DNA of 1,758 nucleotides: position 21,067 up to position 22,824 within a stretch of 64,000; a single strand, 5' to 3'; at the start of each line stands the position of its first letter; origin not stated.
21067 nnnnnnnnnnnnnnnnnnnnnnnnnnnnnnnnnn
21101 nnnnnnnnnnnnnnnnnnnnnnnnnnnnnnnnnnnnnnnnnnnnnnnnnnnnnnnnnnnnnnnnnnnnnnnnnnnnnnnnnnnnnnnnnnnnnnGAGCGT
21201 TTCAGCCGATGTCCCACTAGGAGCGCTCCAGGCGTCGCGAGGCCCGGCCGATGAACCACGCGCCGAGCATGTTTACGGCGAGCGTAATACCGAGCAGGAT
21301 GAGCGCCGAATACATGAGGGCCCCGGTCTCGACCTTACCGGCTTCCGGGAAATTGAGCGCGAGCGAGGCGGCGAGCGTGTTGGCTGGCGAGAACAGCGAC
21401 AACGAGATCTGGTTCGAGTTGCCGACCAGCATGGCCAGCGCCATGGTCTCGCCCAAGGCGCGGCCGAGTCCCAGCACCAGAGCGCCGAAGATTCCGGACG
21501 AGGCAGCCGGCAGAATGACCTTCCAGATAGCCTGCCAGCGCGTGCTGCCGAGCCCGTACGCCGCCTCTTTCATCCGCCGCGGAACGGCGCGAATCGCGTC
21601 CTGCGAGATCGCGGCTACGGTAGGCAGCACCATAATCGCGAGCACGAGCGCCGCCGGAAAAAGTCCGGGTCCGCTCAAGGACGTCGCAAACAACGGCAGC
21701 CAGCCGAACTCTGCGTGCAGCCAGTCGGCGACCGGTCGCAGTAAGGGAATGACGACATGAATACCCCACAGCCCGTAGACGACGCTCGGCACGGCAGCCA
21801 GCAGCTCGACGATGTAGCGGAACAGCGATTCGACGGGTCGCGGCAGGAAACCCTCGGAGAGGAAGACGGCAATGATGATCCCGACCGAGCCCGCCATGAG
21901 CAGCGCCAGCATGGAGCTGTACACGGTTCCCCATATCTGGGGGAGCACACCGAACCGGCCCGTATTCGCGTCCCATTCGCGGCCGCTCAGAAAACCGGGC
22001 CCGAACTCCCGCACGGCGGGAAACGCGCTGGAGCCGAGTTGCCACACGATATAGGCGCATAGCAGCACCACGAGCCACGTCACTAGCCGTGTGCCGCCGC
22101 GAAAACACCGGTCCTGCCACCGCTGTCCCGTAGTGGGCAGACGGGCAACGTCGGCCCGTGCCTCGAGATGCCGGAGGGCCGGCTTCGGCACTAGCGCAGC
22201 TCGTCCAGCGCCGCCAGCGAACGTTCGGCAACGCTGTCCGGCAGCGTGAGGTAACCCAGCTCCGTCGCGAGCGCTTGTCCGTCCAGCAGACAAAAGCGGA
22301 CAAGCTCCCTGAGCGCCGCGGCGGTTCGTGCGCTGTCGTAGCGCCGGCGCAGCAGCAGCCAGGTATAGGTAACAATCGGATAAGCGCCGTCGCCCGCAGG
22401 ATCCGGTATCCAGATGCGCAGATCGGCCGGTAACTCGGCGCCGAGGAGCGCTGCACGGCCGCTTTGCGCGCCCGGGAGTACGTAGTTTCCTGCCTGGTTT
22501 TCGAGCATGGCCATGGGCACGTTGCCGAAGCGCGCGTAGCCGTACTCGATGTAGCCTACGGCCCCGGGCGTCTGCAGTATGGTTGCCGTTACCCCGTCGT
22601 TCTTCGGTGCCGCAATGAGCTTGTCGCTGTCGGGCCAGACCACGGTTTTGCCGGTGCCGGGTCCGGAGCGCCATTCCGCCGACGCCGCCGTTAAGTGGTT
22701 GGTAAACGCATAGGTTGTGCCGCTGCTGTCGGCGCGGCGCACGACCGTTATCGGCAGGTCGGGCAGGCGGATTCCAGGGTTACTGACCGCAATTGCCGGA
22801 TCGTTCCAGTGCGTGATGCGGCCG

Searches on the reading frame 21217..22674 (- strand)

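Call 88: search_protein_families(library=pfam, proteins=[window:21217-22674:-], max_evalue=0.00001)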
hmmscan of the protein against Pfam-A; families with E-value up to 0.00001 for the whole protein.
window:21217-22674:- (485 aa): 1 family
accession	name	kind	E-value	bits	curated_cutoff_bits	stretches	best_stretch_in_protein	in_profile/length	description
PF00528.27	BPD_transp_1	-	4.3e-17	62.9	26.4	1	265-482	1-182/184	Binding-protein-dependent transport system inner membrane component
